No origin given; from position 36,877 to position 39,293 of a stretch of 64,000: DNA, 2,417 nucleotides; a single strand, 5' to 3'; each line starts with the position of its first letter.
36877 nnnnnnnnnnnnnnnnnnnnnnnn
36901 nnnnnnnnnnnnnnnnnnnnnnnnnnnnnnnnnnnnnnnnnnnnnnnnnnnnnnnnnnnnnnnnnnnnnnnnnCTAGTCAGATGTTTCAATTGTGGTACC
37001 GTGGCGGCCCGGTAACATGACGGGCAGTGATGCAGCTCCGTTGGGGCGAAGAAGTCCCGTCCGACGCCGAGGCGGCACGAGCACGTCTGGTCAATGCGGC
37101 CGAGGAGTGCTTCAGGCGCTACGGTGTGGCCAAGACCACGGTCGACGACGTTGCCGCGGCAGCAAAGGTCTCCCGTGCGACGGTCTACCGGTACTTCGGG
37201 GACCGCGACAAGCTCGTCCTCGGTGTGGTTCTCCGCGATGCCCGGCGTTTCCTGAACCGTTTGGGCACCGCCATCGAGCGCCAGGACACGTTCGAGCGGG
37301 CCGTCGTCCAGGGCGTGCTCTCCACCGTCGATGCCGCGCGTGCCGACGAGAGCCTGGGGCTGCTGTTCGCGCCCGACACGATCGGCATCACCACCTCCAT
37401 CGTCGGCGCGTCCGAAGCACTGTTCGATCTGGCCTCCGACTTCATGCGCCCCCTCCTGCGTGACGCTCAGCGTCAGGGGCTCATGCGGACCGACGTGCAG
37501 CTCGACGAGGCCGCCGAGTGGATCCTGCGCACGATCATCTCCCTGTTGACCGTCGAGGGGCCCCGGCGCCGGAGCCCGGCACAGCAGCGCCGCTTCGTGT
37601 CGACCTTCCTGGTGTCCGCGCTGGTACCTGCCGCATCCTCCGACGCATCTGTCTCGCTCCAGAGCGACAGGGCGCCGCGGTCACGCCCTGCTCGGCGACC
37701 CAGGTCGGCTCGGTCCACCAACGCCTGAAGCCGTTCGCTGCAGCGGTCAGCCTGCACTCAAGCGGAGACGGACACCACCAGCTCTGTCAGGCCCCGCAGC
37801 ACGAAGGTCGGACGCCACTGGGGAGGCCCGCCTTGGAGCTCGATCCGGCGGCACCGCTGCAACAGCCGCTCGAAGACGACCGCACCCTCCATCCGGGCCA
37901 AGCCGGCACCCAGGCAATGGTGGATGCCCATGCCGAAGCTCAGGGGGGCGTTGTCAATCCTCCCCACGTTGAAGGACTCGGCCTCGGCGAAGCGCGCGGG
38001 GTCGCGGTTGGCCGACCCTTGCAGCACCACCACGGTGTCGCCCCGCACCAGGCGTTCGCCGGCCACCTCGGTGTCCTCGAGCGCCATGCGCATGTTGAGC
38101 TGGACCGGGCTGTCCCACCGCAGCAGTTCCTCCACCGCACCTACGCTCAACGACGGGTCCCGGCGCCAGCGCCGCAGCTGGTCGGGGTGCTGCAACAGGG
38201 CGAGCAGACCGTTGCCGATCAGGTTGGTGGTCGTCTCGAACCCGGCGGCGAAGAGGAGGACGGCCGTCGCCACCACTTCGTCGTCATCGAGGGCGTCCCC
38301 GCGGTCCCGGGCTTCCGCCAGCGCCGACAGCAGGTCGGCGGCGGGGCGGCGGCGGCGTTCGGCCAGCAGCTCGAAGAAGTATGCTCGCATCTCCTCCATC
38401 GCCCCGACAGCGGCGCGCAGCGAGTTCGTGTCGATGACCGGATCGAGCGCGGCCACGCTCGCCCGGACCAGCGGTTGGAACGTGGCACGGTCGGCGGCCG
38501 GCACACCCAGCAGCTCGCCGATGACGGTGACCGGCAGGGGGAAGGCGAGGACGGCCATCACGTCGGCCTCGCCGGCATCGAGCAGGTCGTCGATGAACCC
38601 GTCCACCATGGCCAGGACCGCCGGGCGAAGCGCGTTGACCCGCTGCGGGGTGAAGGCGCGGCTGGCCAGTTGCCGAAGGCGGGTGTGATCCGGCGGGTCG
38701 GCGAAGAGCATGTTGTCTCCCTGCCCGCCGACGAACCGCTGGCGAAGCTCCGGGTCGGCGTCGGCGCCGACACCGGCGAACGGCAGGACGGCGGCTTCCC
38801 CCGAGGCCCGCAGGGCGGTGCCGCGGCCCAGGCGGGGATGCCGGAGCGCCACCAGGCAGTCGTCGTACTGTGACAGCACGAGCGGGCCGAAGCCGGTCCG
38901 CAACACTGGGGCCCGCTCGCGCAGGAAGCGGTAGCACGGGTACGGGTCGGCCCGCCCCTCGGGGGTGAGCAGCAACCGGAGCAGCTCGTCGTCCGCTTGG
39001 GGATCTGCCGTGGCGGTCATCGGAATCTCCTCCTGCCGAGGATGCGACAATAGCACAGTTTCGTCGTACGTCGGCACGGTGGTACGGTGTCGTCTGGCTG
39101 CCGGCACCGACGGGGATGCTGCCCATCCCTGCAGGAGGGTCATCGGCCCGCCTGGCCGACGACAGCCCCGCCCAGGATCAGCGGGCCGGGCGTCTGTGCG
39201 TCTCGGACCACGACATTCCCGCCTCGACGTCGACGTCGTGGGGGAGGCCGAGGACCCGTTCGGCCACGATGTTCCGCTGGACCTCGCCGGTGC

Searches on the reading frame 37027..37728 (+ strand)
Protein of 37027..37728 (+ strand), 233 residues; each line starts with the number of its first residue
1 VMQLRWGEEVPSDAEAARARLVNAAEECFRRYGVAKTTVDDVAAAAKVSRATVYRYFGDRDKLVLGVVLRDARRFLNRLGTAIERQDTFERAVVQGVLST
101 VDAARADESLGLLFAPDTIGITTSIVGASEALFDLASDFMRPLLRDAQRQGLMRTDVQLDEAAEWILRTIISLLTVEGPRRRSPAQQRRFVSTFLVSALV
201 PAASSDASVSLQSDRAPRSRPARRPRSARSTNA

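Call 3: search_protein_families(library=pfam, proteins=[window:37027-37728:+], max_evalue=0.1)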
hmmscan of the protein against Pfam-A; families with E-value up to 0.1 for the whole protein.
window:37027-37728:+ (233 aa): 7 families
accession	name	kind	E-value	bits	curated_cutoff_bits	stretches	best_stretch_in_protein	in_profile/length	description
PF00440.29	TetR_N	-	4.9e-14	52.3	24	1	21-65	1-45/47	Bacterial regulatory proteins, tetR family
PF02796.21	HTH_7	-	0.00017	22.1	23.8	1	35-58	20-43/45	Helix-turn-helix domain of resolvase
PF13309.12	HTH_22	-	0.0023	18.4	29.6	1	36-56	41-61/63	HTH domain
PF00356.27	LacI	-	0.0043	17.3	27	1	38-57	1-20/46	Bacterial regulatory proteins, lacI family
PF13560.12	HTH_31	-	0.014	16.1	27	1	37-82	15-57/64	Helix-turn-helix domain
PF21597.2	TetR_C_43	-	0.026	15.2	27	1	137-164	46-73/105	Transcriptional regulator SbtR-like, C-terminal domain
PF12728.13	HTH_17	-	0.055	14.2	27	0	38-56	3-21/51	Helix-turn-helix domain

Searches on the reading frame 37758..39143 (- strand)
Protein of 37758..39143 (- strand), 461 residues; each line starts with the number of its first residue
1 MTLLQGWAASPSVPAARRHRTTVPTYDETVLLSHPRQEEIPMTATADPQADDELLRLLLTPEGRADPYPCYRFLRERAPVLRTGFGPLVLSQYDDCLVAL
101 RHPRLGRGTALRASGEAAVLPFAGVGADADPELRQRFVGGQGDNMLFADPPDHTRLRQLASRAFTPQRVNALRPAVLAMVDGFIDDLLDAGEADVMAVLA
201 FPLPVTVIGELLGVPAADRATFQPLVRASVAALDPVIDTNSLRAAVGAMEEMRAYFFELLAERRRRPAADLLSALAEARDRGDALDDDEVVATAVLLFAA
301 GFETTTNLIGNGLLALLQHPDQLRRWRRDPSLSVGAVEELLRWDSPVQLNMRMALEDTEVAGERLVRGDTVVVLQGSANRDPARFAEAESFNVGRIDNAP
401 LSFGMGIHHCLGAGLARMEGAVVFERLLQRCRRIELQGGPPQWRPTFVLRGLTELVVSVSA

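Call 3: search_protein_families(library=pfam, proteins=[window:37758-39143:-], max_evalue=0.1)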
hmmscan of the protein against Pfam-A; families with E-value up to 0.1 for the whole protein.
window:37758-39143:- (461 aa): 1 family
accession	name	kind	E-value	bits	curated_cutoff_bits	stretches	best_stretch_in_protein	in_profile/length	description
PF00067.27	p450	-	1.7e-29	103.4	22.8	2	336-435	327-436/462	Cytochrome P450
